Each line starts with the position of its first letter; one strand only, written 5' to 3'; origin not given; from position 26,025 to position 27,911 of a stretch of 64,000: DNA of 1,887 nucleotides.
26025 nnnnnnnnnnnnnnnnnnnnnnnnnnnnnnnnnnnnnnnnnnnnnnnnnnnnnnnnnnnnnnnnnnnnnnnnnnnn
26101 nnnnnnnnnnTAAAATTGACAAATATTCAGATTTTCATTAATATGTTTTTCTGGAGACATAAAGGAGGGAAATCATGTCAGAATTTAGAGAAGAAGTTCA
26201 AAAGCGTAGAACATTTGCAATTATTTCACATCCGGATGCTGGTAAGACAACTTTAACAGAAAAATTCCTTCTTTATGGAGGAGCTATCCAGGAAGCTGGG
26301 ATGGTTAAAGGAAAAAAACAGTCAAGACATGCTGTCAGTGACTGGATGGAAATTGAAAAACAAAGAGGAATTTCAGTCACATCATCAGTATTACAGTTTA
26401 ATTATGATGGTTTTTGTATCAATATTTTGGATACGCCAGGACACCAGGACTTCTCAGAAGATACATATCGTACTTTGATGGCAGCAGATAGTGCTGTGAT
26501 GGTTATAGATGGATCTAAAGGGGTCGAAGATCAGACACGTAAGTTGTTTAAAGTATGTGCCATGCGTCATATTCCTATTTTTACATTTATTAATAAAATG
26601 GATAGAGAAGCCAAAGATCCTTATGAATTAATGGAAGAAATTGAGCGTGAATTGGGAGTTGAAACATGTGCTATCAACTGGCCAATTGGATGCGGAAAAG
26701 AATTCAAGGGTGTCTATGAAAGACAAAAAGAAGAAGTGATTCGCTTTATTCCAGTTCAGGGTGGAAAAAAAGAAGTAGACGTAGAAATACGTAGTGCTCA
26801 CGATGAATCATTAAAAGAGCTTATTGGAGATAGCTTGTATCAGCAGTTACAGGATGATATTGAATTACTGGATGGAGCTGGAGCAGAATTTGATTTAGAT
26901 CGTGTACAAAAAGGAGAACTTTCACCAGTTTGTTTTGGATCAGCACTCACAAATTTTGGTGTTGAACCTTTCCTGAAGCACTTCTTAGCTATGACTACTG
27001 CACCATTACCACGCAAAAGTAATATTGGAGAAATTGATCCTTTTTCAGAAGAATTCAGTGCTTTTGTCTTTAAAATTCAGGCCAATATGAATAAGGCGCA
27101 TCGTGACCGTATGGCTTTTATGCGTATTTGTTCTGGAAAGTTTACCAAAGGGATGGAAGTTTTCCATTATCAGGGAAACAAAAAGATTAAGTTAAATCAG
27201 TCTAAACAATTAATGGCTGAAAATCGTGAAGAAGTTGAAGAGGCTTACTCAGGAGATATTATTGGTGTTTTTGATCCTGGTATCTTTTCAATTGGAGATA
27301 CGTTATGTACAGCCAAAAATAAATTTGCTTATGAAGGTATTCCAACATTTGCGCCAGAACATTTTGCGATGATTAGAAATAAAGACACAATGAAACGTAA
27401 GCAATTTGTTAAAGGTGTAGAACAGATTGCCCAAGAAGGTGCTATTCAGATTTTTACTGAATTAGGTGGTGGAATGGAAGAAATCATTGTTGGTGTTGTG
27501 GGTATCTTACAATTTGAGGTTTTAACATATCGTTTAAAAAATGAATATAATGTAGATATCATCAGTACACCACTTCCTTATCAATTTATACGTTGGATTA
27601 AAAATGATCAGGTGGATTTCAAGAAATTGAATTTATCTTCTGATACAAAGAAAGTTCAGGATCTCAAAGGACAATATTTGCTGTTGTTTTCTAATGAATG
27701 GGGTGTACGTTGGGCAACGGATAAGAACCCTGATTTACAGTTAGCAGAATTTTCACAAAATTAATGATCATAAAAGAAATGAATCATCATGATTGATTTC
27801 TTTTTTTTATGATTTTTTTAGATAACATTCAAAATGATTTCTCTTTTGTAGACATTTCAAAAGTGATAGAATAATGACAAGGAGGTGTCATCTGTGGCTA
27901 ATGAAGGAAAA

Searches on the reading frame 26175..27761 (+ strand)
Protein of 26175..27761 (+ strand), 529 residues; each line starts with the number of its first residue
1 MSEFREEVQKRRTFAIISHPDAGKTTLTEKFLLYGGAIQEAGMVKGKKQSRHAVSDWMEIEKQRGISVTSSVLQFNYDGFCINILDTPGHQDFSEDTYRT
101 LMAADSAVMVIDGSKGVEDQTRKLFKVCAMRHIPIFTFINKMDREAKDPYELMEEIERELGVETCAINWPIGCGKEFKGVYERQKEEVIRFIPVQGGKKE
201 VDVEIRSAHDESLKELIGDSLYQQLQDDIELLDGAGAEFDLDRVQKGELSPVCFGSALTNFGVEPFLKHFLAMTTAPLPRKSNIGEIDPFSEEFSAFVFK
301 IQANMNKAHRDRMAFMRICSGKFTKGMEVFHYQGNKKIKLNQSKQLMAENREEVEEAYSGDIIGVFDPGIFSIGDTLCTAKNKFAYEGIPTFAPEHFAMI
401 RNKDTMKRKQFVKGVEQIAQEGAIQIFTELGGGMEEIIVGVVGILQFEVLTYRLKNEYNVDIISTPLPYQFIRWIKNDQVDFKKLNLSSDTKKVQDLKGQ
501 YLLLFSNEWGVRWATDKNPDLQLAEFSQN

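Call 79: search_protein_families(library=pfam, proteins=[window:26175-27761:+], max_evalue=0.00001)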
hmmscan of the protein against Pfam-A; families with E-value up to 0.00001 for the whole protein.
window:26175-27761:+ (529 aa): 4 families
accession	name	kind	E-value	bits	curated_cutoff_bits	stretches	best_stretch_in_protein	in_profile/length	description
PF00009.33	GTP_EFTU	-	5.1e-52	176.6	26.5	1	10-272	2-184/188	Elongation factor Tu GTP binding domain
PF16658.11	RF3_C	-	1.3e-47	161.4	40.1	1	386-514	1-131/132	Class II release factor RF3, C-terminal domain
PF22042.2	EF-G_D2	-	9e-26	90.3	27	1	293-379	1-83/84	Elongation factor G domain 2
PF03144.31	GTP_EFTU_D2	-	3.8e-09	37.3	30.3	1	312-378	2-73/73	Elongation factor Tu domain 2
